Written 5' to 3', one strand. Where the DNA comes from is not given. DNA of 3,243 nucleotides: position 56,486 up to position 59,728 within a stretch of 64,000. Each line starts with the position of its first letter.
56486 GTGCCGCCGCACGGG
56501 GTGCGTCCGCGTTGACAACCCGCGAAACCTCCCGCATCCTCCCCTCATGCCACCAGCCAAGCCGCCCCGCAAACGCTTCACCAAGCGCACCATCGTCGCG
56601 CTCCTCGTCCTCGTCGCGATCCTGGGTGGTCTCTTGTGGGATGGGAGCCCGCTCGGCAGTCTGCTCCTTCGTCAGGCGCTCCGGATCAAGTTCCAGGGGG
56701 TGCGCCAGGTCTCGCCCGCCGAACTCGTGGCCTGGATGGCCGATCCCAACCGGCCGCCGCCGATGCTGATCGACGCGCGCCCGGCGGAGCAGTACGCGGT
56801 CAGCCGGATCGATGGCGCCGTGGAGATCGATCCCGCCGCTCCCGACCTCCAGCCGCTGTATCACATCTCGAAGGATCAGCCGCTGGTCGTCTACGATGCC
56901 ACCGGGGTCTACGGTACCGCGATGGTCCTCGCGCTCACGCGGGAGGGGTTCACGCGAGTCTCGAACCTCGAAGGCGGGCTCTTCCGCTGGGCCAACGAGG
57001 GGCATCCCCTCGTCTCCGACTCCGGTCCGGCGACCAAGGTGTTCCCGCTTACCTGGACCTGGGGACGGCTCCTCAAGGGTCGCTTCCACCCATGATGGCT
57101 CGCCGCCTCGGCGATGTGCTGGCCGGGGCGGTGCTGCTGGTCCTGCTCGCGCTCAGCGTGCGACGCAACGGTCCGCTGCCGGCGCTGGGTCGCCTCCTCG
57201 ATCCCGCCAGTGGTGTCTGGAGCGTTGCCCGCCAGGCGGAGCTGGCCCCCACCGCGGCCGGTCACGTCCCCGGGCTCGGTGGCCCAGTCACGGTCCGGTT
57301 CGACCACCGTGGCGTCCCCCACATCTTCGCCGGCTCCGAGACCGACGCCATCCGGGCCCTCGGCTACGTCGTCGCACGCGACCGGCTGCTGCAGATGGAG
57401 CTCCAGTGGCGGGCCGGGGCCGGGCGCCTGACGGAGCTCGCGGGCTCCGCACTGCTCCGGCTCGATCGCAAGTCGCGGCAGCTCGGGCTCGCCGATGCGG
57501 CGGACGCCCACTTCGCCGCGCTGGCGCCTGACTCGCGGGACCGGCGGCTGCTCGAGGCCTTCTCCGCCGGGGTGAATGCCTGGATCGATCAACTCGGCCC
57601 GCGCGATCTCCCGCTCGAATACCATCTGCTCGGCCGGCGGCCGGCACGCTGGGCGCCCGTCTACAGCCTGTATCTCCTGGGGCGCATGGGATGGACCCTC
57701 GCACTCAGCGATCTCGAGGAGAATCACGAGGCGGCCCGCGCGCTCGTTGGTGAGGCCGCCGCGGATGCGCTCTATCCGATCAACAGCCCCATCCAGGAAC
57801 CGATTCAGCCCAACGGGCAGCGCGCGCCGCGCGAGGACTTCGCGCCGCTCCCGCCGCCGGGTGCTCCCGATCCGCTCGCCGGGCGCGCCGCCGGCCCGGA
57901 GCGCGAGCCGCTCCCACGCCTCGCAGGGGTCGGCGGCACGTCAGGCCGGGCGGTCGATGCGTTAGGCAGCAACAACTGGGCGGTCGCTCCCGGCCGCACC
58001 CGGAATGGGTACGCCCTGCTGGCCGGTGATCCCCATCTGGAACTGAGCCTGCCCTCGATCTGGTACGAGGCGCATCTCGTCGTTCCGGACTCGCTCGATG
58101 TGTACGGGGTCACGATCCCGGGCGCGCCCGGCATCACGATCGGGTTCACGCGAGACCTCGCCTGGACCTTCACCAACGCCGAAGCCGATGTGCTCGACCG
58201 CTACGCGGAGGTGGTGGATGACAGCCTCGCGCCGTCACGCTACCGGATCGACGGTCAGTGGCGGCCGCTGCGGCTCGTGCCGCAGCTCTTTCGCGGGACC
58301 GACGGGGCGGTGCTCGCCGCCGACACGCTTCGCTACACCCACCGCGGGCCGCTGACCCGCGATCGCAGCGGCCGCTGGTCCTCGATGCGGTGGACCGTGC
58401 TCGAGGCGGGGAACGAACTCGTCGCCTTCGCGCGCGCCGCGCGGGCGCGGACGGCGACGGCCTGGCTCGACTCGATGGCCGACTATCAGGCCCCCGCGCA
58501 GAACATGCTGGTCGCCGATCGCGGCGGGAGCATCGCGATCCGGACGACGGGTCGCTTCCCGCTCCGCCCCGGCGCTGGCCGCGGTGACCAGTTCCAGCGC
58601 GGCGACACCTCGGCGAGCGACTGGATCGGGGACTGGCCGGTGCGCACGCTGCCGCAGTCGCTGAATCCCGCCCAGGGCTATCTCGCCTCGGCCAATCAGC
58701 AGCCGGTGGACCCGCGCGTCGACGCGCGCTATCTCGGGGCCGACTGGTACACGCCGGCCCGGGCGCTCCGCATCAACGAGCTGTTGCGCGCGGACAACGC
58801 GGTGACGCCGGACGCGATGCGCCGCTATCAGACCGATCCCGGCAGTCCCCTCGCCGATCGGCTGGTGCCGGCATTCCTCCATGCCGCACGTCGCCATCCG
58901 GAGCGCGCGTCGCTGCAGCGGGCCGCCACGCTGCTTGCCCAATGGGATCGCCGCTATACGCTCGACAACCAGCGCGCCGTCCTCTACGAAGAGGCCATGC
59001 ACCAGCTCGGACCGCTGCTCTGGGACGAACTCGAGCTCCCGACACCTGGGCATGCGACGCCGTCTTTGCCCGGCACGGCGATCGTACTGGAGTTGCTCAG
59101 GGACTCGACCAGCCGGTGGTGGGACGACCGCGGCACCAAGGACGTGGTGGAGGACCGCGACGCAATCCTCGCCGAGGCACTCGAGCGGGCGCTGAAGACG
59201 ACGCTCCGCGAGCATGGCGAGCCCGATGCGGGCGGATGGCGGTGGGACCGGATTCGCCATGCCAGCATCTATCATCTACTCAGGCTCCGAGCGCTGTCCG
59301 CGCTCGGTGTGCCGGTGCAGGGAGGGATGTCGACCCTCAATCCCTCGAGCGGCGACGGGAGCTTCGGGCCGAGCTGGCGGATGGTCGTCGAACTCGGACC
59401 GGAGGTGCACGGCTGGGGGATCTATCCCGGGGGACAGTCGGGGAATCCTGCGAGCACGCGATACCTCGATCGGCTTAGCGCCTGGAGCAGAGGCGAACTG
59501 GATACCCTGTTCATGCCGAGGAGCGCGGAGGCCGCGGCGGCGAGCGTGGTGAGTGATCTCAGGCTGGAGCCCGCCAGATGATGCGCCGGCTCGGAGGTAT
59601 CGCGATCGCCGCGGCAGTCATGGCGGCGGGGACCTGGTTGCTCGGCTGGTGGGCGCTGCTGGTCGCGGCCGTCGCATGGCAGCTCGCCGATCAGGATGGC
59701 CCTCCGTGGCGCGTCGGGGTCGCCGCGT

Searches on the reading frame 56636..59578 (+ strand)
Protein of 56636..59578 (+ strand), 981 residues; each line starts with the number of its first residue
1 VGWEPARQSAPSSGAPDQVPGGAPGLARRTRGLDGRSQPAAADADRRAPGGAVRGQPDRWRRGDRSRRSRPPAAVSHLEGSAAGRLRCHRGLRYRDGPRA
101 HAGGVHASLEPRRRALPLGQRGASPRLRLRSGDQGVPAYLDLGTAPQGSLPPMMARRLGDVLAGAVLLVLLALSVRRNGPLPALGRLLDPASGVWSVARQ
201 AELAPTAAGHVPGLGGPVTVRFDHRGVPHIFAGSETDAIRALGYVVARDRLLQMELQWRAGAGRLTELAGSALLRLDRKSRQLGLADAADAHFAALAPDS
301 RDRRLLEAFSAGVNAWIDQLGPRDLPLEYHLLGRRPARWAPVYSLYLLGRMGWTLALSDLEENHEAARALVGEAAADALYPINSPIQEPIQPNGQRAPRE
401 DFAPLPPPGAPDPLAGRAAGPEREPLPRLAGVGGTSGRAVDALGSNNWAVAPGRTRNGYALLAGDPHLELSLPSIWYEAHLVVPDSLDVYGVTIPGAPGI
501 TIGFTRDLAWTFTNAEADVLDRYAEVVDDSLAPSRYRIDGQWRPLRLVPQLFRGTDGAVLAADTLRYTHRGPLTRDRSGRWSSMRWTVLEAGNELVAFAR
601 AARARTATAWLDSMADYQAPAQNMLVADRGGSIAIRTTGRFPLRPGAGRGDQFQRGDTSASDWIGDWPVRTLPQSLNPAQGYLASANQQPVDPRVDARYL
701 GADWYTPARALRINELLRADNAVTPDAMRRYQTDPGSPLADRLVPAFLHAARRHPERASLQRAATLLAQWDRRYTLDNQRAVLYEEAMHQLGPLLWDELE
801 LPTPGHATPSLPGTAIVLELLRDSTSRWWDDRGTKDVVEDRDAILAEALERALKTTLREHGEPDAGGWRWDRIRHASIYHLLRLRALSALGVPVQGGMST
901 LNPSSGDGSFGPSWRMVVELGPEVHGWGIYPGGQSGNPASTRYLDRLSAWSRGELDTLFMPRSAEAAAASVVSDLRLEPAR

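Call 24: search_protein_families(library=pfam, proteins=[window:56636-59578:+], max_evalue=0.00001)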
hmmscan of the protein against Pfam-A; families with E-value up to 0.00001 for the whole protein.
window:56636-59578:+ (981 aa): 1 family
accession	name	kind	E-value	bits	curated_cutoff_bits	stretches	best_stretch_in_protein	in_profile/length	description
PF01804.23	Penicil_amidase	-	6.6e-187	624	21.3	1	217-962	1-670/675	Penicillin amidase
